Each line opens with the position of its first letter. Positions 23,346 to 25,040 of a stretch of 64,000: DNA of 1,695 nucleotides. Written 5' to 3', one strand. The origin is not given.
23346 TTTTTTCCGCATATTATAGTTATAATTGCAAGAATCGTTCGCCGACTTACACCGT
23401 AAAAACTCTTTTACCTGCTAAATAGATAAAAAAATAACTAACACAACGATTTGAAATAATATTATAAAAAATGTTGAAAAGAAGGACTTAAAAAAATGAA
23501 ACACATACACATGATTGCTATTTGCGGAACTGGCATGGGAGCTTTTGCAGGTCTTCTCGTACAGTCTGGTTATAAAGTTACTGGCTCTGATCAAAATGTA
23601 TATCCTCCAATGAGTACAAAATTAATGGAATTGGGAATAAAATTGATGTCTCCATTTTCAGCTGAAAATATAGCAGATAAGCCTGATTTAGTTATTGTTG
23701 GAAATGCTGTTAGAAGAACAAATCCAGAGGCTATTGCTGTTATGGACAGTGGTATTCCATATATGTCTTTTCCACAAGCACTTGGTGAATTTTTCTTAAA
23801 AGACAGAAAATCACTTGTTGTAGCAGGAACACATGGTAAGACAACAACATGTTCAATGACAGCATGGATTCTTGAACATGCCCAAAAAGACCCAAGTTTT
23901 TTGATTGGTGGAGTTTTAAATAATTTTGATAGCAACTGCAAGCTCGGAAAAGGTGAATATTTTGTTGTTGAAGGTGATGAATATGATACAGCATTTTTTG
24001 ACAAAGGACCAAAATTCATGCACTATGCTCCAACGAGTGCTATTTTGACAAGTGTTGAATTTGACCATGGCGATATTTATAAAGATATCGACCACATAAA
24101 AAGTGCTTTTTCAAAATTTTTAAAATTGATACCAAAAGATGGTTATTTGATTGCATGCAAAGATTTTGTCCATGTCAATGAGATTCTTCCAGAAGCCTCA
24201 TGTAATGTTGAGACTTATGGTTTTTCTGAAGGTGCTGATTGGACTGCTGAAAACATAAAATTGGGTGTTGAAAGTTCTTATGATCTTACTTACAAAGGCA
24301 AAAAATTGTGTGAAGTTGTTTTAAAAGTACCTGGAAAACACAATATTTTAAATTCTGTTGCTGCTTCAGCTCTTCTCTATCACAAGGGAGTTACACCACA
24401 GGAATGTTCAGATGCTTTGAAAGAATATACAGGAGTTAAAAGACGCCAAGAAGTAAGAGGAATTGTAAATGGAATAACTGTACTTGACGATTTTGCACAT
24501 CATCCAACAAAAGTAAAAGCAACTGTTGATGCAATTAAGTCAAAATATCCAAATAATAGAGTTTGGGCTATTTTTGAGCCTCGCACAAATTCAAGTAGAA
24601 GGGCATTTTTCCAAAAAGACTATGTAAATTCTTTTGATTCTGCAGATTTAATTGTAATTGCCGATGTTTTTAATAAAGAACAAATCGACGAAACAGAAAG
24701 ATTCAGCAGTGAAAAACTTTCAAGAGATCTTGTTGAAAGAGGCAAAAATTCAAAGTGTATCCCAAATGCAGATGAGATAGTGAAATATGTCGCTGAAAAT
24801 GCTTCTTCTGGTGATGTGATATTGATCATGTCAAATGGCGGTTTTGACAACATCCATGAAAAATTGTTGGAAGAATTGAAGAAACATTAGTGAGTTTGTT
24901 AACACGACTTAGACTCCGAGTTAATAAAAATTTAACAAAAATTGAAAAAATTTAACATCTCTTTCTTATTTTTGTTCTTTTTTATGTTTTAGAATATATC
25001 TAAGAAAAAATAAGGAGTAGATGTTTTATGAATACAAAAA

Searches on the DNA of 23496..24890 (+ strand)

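Call 32: search_rna_families(source=L003, start=9600, end=10050, threshold=evalue, max_evalue=10)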
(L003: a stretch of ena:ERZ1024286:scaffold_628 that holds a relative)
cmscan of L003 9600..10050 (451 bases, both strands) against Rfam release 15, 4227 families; matches with E-value up to 10: 7.
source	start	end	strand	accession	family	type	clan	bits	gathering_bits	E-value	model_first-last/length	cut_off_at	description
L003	9672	9715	+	RF03940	MIR9563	Gene; miRNA;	-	20.3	90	0.26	1-127/127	no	MIR9563 microRNA precursor family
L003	9671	9720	+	RF02379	csRNA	Gene; sRNA;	-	19.2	57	4.9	1-93/93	no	Cia-dependent small RNA csRNA1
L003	9673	9723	-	RF01606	plasmodium_snoR31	Gene; snRNA; snoRNA; HACA-box;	-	18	60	8.1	82-140/145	no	small nucleolar RNA snoR31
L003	9673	9713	-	RF01448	S_pombe_snR93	Gene; snRNA; snoRNA; HACA-box;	-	17.4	45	3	12-52/143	no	small nucleolar RNA snR93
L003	9661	9733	-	RF02621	BSnc120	Gene; sRNA;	-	16.7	114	0.68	1-88/88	no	Brucella sRNA 120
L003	9698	9738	+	RF02085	Yar_1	Gene; lncRNA;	-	12.8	50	3.5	1-74/74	no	Yellow-achaete intergenic RNA conserved region 1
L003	9950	10050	+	RF00628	RgsA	Gene; sRNA;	-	9.5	88.4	5.4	1-101/194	3'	RgsA sRNA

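Call 78: search_dna_similar(query=L003:9737-9962:+, collection=plasmids, mode=distant, max_rows=10)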
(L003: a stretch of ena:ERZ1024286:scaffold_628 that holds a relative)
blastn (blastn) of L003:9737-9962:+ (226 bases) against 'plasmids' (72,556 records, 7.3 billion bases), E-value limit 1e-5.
No match.
